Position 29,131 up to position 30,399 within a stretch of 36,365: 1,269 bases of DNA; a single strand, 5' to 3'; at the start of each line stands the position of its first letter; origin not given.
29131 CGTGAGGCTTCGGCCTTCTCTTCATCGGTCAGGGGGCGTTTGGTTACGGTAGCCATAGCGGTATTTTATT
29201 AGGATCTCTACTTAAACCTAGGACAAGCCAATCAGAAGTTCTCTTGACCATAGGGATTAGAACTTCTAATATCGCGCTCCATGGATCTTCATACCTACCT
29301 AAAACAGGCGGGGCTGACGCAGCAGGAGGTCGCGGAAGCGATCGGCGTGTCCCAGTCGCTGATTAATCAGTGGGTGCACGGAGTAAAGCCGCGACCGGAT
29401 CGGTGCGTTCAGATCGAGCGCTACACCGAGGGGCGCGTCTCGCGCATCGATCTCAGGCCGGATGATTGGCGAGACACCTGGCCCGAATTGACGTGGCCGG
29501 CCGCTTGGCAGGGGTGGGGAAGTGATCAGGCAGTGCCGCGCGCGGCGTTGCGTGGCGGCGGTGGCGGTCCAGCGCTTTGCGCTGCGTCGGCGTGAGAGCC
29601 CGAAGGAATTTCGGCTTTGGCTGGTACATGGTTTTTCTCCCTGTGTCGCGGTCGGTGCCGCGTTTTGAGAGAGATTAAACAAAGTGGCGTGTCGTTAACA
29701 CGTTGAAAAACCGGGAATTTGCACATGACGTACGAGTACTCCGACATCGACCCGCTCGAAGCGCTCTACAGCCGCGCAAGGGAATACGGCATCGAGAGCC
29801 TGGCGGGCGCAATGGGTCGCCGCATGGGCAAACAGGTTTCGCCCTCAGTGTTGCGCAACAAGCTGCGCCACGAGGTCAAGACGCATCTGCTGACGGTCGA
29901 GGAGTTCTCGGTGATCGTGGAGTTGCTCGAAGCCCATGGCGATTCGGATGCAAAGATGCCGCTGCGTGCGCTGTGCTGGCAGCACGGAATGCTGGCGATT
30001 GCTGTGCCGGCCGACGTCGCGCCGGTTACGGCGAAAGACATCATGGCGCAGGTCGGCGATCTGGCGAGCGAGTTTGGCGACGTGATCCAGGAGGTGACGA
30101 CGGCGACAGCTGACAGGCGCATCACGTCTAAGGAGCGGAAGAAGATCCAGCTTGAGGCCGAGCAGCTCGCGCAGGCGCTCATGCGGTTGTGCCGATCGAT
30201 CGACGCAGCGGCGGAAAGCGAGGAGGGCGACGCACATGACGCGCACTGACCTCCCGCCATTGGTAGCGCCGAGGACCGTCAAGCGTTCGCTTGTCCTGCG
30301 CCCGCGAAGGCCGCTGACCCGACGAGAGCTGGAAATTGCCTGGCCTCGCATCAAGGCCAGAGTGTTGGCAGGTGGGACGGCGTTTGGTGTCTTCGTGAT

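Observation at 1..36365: Integrase-less temperate myophage with its own plasmid replicon and partition system (phage-plasmid)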

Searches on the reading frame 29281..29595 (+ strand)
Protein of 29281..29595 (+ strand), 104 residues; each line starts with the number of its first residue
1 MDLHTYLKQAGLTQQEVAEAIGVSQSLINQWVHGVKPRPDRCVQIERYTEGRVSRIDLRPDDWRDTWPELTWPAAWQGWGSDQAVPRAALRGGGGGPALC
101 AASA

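Call 9: search_protein_families(library=pfam, proteins=[window:29281-29595:+], max_evalue=0.01)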
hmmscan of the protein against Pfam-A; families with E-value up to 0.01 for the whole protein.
window:29281-29595:+ (104 aa): 10 families
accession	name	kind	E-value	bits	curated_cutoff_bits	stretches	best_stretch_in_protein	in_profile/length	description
PF15943.11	YdaS_toxin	-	3.2e-15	56.1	30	1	13-64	10-63/65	Bacterial toxin YdaS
PF01381.28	HTH_3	-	3.6e-11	43.4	23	1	5-48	3-47/55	Helix-turn-helix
PF13560.12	HTH_31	-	1.1e-05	26.1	27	1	8-40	11-43/64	Helix-turn-helix domain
PF14549.12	P22_Cro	-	1.5e-05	25.1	30.2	1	14-53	12-49/60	DNA-binding transcriptional regulator Cro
PF13384.12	HTH_23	-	0.00013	22.1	24.6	1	7-34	13-40/50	Homeodomain-like domain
PF12844.13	HTH_19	-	0.00015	22.1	30.2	1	6-40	7-40/64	Helix-turn-helix domain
PF04814.19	HNF-1_N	-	0.00067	20.6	29.7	1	3-32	126-155/175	Hepatocyte nuclear factor 1 (HNF-1), N terminus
PF13412.12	HTH_24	-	0.0018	18.2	21.9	1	7-30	13-36/48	Winged helix-turn-helix DNA-binding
PF04545.22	Sigma70_r4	-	0.0019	18.1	24.1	1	10-30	19-39/50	Sigma-70, region 4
PF17762.8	HTH_ParB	-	0.0063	17.1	22.6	1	3-29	12-38/102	ParB HTH domain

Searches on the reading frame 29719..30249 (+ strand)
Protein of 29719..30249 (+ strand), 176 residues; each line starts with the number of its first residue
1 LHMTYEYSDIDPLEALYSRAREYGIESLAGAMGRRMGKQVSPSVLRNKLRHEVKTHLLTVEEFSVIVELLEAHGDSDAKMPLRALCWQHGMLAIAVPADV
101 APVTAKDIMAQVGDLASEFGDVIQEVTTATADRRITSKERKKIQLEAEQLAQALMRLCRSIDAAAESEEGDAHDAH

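Call 9: search_protein_families(library=pfam, proteins=[window:29719-30249:+], max_evalue=0.01)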
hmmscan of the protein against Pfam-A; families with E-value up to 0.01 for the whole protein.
window:29719-30249:+ (176 aa): 1 family
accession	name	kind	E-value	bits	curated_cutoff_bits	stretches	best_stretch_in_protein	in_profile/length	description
PF06892.16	Phage_CP76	-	3.8e-25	88.9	26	1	14-163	4-145/146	Phage regulatory protein CII (CP76)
